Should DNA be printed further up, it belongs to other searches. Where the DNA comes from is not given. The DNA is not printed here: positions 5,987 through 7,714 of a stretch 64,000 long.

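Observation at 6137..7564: HAD phosphatase fused to the UbiA-type DPPR synthase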

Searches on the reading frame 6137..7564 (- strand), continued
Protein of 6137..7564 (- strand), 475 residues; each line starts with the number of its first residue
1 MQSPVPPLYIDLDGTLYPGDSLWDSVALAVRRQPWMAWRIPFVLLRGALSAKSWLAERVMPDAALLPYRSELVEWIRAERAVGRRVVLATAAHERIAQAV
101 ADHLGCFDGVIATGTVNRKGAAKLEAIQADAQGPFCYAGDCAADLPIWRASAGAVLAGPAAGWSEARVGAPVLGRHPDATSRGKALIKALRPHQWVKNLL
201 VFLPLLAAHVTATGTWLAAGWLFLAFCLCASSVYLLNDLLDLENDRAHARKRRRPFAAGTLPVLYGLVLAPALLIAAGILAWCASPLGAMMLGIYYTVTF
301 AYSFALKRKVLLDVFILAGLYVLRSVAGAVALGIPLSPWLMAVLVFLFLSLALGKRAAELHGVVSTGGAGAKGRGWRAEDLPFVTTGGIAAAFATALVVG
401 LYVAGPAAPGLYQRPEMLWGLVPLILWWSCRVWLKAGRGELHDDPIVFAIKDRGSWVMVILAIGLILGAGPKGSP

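Call 24: find_related_loci(query=A1, collection=genome_contigs, flank=10000)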
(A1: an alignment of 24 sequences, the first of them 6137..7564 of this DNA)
Query A1 (475 aa) in genome_contigs; peptide patterns used: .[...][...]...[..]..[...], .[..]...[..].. (x = any residue, [..] = any of these).
599 stretches matched a pattern (row limit reached: there are more); 595 encode a relative of the query (tblastn E <= 1e-3); the best 80 are kept; 80 distinct loci.
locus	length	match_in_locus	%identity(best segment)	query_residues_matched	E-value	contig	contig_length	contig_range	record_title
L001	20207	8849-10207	49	8-456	2e-124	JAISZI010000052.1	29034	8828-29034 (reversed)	MAG: Puniceicoccales bacterium isolate Nc350_bin88 k119_2684136, whole genome shotgun sequence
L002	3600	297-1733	49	1-465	9e-125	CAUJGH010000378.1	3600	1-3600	MAG: Myxococcota bacterium isolate KLAP59 genome assembly, contig: KLAP59_439793, whole genome shotgun sequence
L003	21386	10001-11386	48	7-465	4e-116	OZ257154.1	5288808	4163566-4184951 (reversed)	MAG: Burkholderiales bacterium isolate 5a1f4b7f-29eb-4d11-b998-9e1cb223b6c6 genome assembly, chromosome: 1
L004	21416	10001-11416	45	7-475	8e-115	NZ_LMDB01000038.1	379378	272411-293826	Duganella sp. Root336D2 contig_8, whole genome shotgun sequence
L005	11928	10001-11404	50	7-466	8e-114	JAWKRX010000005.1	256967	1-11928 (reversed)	MAG: Myxococcota bacterium isolate BC2.74 BC2.74.fa-5, whole genome shotgun sequence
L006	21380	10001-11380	46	7-462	5e-114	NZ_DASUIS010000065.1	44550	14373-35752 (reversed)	MAG: Aquabacterium sp. isolate SMAG_U1466 k141_25581, whole genome shotgun sequence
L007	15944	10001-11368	45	7-458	4e-113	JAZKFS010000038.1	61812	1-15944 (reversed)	MAG: Bacteroidota bacterium isolate DC_RB_04_SPN110320-bin013 DCRB04SPN_B013_0_000000000038, whole genome shotgun sequen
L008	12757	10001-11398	46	8-469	1e-112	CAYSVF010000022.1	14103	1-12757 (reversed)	MAG TPA_asm: uncultured Parvibaculum sp. isolate binchicken_co237_58 genome assembly, contig: NODE_2197_length_14103_cov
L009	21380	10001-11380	47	7-461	9e-112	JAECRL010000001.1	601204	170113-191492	MAG: Burkholderiales bacterium isolate AER3_2 diesel_EC_AER3_1_length_601209_cov_205, whole genome shotgun sequence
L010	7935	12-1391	46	7-461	5e-111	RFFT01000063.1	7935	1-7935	MAG: Zetaproteobacteria bacterium isolate J005 k99_534112, whole genome shotgun sequence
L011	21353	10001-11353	46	7-452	1e-110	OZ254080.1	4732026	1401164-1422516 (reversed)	MAG: Pseudomonadales bacterium isolate 7f94601b-d47d-4f97-bff7-5e062582eddd genome assembly, chromosome: 1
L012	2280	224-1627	45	7-469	1e-116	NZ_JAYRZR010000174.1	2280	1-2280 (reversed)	MAG: Ramlibacter sp. isolate SH_SHASGE1bin.17 NODE_26064_length_2280_cov_2.275894, whole genome shotgun sequence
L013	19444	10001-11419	42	2-469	2e-109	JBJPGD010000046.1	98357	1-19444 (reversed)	MAG: Methylophilaceae bacterium isolate bin_05_a k141_451115, whole genome shotgun sequence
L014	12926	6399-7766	45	1-455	2e-109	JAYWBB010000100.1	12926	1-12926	MAG: Nevskia sp. isolate GL93_UP_concoct_124 GL93_UP_concoct_124_99, whole genome shotgun sequence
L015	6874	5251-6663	43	2-465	3e-109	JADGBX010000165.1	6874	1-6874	MAG: Magnetococcales bacterium isolate nwalbin5 nwal_bin5_NODE_165_length_6874_cov_3.177137, whole genome shotgun sequen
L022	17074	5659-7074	43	7-475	3e-108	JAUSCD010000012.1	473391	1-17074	MAG: Pseudohongiella sp. isolate E9_maxbin.012 E9_k141_14909, whole genome shotgun sequence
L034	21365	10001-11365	42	7-458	4e-106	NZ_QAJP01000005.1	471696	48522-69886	Herminiimonas sp. KBW02 KBW2_CGATGT_contig_5, whole genome shotgun sequence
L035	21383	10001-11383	44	7-461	6e-106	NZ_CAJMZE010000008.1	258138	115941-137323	Paraburkholderia sp. J41 8, whole genome shotgun sequence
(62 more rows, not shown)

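Call 41: predict_structure(alignment_id=A1)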
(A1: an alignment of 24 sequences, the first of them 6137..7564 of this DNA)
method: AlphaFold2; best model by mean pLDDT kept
length: 475 residues; sequences in the alignment: 24
mean_pLDDT: 92.0   pTM: 0.87
mean pLDDT of the five models: 92.0, 91.2, 91.1, 90.5, 90.5
residues with pLDDT >= 90: 376; 70-90: 87; 50-70: 10; < 50: 2
segments of 3 or more residues with pLDDT < 50: none
pLDDT, mean of each block of 10 residues (from residue 1): 83 95 93 89 91 92 95 97 97 96 97 93 97 96 96 97 97 95 95 93 89 91 98 94 90 94 94 98 96 95 80 91 95 90 95 91 75 72 93 96 89 93 95 90 82 92 93 66
secondary structure, 60 per line:
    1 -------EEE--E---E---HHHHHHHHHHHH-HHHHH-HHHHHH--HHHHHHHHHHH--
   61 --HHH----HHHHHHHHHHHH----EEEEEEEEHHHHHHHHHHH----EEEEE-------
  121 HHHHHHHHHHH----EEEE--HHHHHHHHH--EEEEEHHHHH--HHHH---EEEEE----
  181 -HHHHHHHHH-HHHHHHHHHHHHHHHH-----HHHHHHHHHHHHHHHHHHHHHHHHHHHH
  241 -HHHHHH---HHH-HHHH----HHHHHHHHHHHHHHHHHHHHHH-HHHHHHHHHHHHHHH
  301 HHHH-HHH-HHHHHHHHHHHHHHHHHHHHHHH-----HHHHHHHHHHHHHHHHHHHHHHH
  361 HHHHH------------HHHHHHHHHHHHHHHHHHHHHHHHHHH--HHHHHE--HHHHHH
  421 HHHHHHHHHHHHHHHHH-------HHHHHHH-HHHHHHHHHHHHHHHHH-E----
elements in order: E8-10 H21-32 H34-38 H40-45 H48-58 H70-81 E86-93 H94-104 E109-113 H121-131 E136-139 H142-150 E153-157 H158-162 H165-168 E172-176 H182-190 H192-207 H213-240 H242-247 H255-258 H263-284 H286-304 H310-332 H338-365 H378-404 H407-411 H415-437 H445-451 H453-469
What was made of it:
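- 6137..7564 (-): Fusion gene, 475 aa: a bifunctional polyprenyl-phosphate 5-phosphoribosyltransferase (UbiA/PPPRS domain) joined to a phosphoribose 5-phosphatase (HAD/PRP domain). AF2 model pLDDT 92 (call 41).
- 7040..7564 (-): N-terminal HAD phosphatase domain (residues 1 to about 175). Carries motifs I (D11, D13), II (T90), III (K123) and IV (G139-D140, D144), with a helical cap between motifs I and II. The DSSP assignment shows helices 21-81 between strand 8-10 and strand 86-93 (call 41).
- Checked: The AlphaFold model is confident over the whole chain (pLDDT 92, pTM 0.87; call 41).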

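Call 44: fold_search(model_id=the predicted structure, library=pdb)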
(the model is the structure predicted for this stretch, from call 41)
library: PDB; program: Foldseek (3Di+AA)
matches with E <= 10: 657; with E <= 0.001: 12
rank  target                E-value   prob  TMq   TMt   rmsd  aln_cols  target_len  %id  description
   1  8j8j_A                6.8e-12  1.00  0.53  0.83   3.0       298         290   29  Membrane bound PRTase, C3 symmetry, donor bound (released 2024-02-07)
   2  8j8k_A                1.5e-10  1.00  0.51  0.82   3.2       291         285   29  Membrane bound PRTase, C3 symmetry, acceptor bound (released 2024-02-07)
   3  6m31_A                7.3e-05  1.00  0.44  0.69   5.0       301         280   13  Structural and Functional Insights into an Archaeal Lipid Synthase (released 2021-02-03)
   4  7bpu_A                8.6e-05  1.00  0.44  0.69   6.0       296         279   14  Structural and mechanistic insights into the biosynthesis of Digeranylgeranylglyceryl phosphate synthase in membranes (released 2021-04-14)
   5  4tq3_A                1.2e-04  1.00  0.45  0.71   5.2       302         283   14  Structure of a UbiA homolog from Archaeoglobus fulgidus bound to GPP and Mg2+ (released 2014-07-16)
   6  4tq4_B                2.1e-04  1.00  0.44  0.68   5.2       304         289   15  Structure of a UbiA homolog from Archaeoglobus fulgidus bound to DMAPP and Mg2+ (released 2014-07-16)
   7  4tq4_C                2.5e-04  1.00  0.45  0.70   5.1       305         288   15  Structure of a UbiA homolog from Archaeoglobus fulgidus bound to DMAPP and Mg2+ (released 2014-07-16)
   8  4tq4_A                2.8e-04  1.00  0.45  0.70   5.0       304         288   14  Structure of a UbiA homolog from Archaeoglobus fulgidus bound to DMAPP and Mg2+ (released 2014-07-16)
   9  4tq3_B                3.2e-04  1.00  0.45  0.72   5.2       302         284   15  Structure of a UbiA homolog from Archaeoglobus fulgidus bound to GPP and Mg2+ (released 2014-07-16)
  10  4tq4_D                3.2e-04  1.00  0.46  0.71   5.3       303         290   16  Structure of a UbiA homolog from Archaeoglobus fulgidus bound to DMAPP and Mg2+ (released 2014-07-16)
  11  4tq5                  6.9e-04  1.00  0.41  0.64   6.0       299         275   15  Structure of a UbiA homolog from Archaeoglobus fulgidus (released 2014-07-16)
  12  4od4_A                8.2e-04  1.00  0.41  0.65   5.9       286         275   16  Apo structure of a UbiA homolog from Aeropyrum pernix K1 (released 2014-03-19)
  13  3fvv_B                2.3e-03  1.00  0.28  0.55   5.2       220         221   19  The crystal structure of the protein with unknown function from Bordetella pertussis Tohama I (released 2009-02-17)
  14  3fvv_A                2.6e-03  1.00  0.29  0.57   5.4       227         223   18  The crystal structure of the protein with unknown function from Bordetella pertussis Tohama I (released 2009-02-17)
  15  7qpl                  2.6e-03  1.00  0.25  0.37   9.0       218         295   13  Crystal structure of phosphoserine phosphatase (SerB) from Brucella melitensis in complex with phosphate and magnesium (released 2023-01-18)
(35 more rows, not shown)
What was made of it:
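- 7040..7564 (-): Foldseek finds HAD-IB/phosphoserine-phosphatase-like structures 3fvv and SerB (call 44).
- On PRP-PPPRS fusion (NCBIfam NF006088 / PRK08238; C. youngae ORF15 type): Foldseek matches HAD-IB and SerB structures (calls 41, 44).
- The N-domain has a HAD fold with a helical cap (calls 41, 44). The closest HAD structures are phosphoserine-phosphatase-like proteins or proteins of unknown function, and the matches are weak (E about 2e-3; call 44).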

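Call 46: search_protein_families(library=pfam, proteins=[L006:8970-9974:+, L022:10983-11924:+, L004:16551-17849:+, L035:15750-16175:+, L022:9148-10986:+, L034:11416-11793:+, L006:4352-5389:-], max_evalue=0.001)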
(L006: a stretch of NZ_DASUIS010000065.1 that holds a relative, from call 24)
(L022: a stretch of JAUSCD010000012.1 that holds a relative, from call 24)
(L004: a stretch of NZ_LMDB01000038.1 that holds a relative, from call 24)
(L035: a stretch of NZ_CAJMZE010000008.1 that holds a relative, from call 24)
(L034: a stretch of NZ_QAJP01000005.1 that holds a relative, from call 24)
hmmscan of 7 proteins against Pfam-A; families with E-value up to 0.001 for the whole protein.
L006:8970-9974:+ (334 aa): 1 family
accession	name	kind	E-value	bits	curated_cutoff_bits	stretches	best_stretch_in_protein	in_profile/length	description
PF03706.18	LPG_synthase_TM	-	3.8e-40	138.6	33.4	1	37-321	9-302/302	Lysylphosphatidylglycerol synthase TM region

L022:10983-11924:+ (313 aa): 7 families
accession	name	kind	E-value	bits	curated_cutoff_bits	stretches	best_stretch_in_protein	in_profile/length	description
PF01370.27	Epimerase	-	2.4e-19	70.2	20.9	1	7-214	2-239/240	NAD dependent epimerase/dehydratase family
PF01073.25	3Beta_HSD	-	1.2e-12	47.9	22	1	9-200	3-226/280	3-beta hydroxysteroid dehydrogenase/isomerase family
PF07993.18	NAD_binding_4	-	1.9e-07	30.9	20.1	1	60-124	78-143/258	Male sterility protein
PF13460.12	NAD_binding_10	-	2.4e-07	31.3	27.2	1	10-153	1-144/184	NAD(P)H-binding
PF16363.11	GDP_Man_Dehyd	-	4.3e-06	26.8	27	1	10-119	4-130/332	GDP-mannose 4,6 dehydratase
PF04321.23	RmlD_sub_bind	-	2.9e-05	23.7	27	0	5-234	2-232/287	RmlD substrate binding domain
PF03435.24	Sacchrp_dh_NADP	-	0.00041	21.1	25.1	0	11-78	5-76/129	Saccharopine dehydrogenase NADP binding domain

L004:16551-17849:+ (432 aa): 5 families
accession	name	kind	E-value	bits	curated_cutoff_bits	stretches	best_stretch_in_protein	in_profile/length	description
PF01593.30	Amino_oxidase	-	3.8e-33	115.9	19.8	1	14-403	3-417/443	Flavin containing amine oxidoreductase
PF01266.30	DAO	-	7.5e-12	45.9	27.9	1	4-253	1-200/353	FAD dependent oxidoreductase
PF13450.12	NAD_binding_8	-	2.6e-10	40.9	21.9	1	7-71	1-67/68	NAD(P)-binding Rossmann-like domain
PF00070.33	Pyr_redox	-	0.00047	21.1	22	0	4-38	1-35/82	Pyridine nucleotide-disulphide oxidoreductase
PF12831.13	FAD_oxidored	-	0.00072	19.4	27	0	5-43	2-40/416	FAD dependent oxidoreductase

L035:15750-16175:+ (141 aa): 1 family
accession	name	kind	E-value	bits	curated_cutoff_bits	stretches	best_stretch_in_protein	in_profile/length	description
PF04138.20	GtrA_DPMS_TM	-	1.7e-14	54.4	26.1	1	20-139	2-117/117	GtrA/DPMS, transmembrane domain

L022:9148-10986:+ (612 aa): 0 families

L034:11416-11793:+ (125 aa): 2 families
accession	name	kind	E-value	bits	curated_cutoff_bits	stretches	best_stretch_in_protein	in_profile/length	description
PF00892.27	EamA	-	2.7e-06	28.2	28.2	1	53-122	66-134/135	EamA-like transporter family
PF00893.25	Multi_Drug_Res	-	0.00087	20.2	23.7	1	55-114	31-93/93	Small Multidrug Resistance protein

L006:4352-5389:- (345 aa): 8 families
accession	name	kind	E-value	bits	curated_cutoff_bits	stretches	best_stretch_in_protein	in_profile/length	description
PF01370.27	Epimerase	-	2.3e-57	194.6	20.9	1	10-248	1-231/240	NAD dependent epimerase/dehydratase family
PF16363.11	GDP_Man_Dehyd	-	6.5e-49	167.6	27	1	11-245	1-240/332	GDP-mannose 4,6 dehydratase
PF04321.23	RmlD_sub_bind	-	2.8e-17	63.2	27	1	9-248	2-203/287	RmlD substrate binding domain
PF01073.25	3Beta_HSD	-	2.8e-16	59.8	22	1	11-293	1-271/280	3-beta hydroxysteroid dehydrogenase/isomerase family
PF02719.21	Polysacc_synt_2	-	9.8e-15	54.9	20.2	1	10-241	1-216/293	Polysaccharide biosynthesis protein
PF07993.18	NAD_binding_4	-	1.9e-08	34.2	20.1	1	84-194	86-209/258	Male sterility protein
PF08659.16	KR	-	1.4e-06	28.8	22.6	1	10-144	3-143/180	KR domain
PF00106.31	adh_short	-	7.4e-06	26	26.6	1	10-139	3-138/195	short chain dehydrogenase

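Call 67: search_dna_similar(query=window:6137-7564:-, collection=phages, mode=protein, max_rows=10)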
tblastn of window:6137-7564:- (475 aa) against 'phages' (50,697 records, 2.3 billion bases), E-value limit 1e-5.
Records with a match: 1; places in all: 1; records where one place covers at least 80% of the query: 0.
Best place of each record, by identity: <60% 1.
By first word of the organism name: Bacteriophage 1.
By host as written in the record: - 1.
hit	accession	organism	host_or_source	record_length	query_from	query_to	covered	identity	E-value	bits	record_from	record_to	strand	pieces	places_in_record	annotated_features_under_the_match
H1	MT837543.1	Bacteriophage sp.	human fecal samples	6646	184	339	33%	36.6%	1e-13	79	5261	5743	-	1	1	record has no annotation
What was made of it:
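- Tried and rejected: Phage collection: only a partial hit to the UbiA part, 33% coverage (call 67).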

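Call 68: search_dna_similar(query=window:6137-7564:-, collection=plasmids, mode=protein, max_rows=25)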
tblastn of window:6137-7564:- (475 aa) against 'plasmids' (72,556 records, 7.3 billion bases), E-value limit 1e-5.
Records with a match: 103; places in all: 104; records where one place covers at least 80% of the query: 80.
Best place of each record, by identity: <60% 103.
By first word of the organism name: Rhizobium 36; Sinorhizobium 5; Azospirillum 4; Cereibacter 3; Burkholderia 3; Salipiger 3; Sphingomonadaceae 3; Mesorhizobium 3; Vibrio 3; Rhodovulum 2; and 31 more.
By predicted mobility (MOB-suite, as given by PLSDB): non-mobilizable 72; conjugative 21; mobilizable 10.
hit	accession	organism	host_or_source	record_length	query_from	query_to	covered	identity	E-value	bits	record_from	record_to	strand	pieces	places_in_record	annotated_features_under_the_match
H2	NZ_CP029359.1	Azospirillum thermophilum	cell culture,hot spring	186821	7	474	99%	44.5%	5e-60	220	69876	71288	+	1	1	UbiA family prenyltransferase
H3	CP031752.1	Cereibacter sphaeroides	cell culture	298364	6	466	97%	44.5%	6e-66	237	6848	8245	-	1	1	UbiA family prenyltransferase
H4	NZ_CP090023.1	Cereibacter azotoformans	cell culture,Aquaculture sediment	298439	6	466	97%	44.5%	6e-66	237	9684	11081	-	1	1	UbiA family prenyltransferase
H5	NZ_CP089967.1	Cereibacter azotoformans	Owen's River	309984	6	466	97%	44.5%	1e-66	239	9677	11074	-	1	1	UbiA family prenyltransferase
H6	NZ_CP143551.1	Burkholderia multivorans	Homo sapiens,bronchoalveolar lavage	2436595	2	469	99%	43.6%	2e-66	239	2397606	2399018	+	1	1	none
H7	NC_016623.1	Azospirillum lipoferum 4B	-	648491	6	466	97%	44.0%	5e-55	205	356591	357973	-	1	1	UbiA family prenyltransferase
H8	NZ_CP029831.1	Azospirillum ramasamyi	single cell,Cow dung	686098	8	474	98%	43.4%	7e-63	228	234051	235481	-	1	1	UbiA family prenyltransferase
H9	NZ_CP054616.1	Azospirillum oryzae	cell culture,soil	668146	8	468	97%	43.8%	1e-60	222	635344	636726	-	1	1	UbiA family prenyltransferase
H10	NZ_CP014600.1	Salipiger sp. CCB-MM3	mangrove soil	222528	8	465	96%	44.0%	8e-68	243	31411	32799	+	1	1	UbiA family prenyltransferase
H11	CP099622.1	Sphingomonadaceae bacterium OTU29THOMA1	Arabidopsis thaliana,pure culture,leaf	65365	7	475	99%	42.8%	4e-64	231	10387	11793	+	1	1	UbiA family prenyltransferase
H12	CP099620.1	Sphingomonadaceae bacterium OTU29MARTA1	Arabidopsis thaliana,pure culture,leaf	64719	7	475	99%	42.8%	9e-64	231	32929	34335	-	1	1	UbiA family prenyltransferase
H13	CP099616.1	Sphingomonadaceae bacterium OTU29LAMAA1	Arabidopsis thaliana,pure culture,leaf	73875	7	475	99%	42.6%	5e-63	229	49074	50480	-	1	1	UbiA family prenyltransferase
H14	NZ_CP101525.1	Burkholderia arboris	mixed culture,soil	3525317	2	469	99%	42.3%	1e-60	222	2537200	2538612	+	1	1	none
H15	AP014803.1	Rhodovulum sulfidophilum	-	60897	1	470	99%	41.8%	6e-64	231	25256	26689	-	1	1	prenyltransferase family protein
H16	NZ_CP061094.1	Roseomonas marmotae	Marmota himalayana,pure culture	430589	3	470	99%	41.8%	3e-61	224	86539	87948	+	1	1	UbiA family prenyltransferase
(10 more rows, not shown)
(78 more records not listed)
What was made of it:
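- Checked: 80 plasmid records match over at least 80% of the length (call 68).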

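Call 69: get_annotated_region(hit=H10, flank=7000)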
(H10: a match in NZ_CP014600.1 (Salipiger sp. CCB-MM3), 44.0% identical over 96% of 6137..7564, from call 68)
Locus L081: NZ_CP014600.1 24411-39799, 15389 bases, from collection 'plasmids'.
description: Salipiger sp. CCB-MM3 plasmid unnamed4, complete sequence
organism: Salipiger sp. CCB-MM3 (NCBI taxid 1792508)
taxonomy: Bacteria; Pseudomonadota; Alphaproteobacteria; Rhodobacterales; Roseobacteraceae; Salipiger; Salipiger sp. CCB-MM3
host: -; source: mangrove soil; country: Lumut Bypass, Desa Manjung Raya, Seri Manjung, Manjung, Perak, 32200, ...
typing (MOB-suite, as given by PLSDB): non-mobilizable; replicon rep_cluster_378
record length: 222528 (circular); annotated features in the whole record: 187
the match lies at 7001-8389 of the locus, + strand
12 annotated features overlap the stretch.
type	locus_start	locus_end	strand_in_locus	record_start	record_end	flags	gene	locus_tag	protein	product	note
CDS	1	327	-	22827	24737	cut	ftsH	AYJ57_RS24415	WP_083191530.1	ATP-dependent zinc metalloprotease FtsH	GO:0051301 - cell division [Evidence IEA]; GO:0006508 - proteolysis [Evidence IEA]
CDS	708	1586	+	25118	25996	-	-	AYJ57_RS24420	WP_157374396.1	transferrin-binding protein-like solute binding protein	-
CDS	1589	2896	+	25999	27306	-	-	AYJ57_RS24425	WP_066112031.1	tetratricopeptide repeat protein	-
CDS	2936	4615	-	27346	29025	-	-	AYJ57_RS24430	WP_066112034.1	alpha/beta hydrolase fold domain-containing protein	-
CDS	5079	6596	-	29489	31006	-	-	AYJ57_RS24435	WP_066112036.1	peptide MFS transporter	GO:0055085 - transmembrane transport [Evidence IEA]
CDS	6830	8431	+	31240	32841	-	-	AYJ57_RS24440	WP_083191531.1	UbiA family prenyltransferase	-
CDS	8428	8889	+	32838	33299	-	-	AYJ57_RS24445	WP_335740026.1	GtrA family protein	-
CDS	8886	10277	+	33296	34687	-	-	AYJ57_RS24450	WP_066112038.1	FAD-binding oxidoreductase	-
CDS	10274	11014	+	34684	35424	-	-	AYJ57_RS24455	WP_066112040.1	SDR family oxidoreductase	-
CDS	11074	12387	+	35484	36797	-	-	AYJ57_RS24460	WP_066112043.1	glycosyltransferase family 87 protein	-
CDS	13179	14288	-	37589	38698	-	-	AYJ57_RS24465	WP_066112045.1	ParB N-terminal domain-containing protein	-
CDS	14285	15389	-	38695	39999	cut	-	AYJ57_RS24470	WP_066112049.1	AAA family ATPase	-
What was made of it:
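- An annotated Salipiger plasmid has the compact cassette UbiA-fusion, GtrA, FAD oxidoreductase, SDR, GT87 (call 69).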
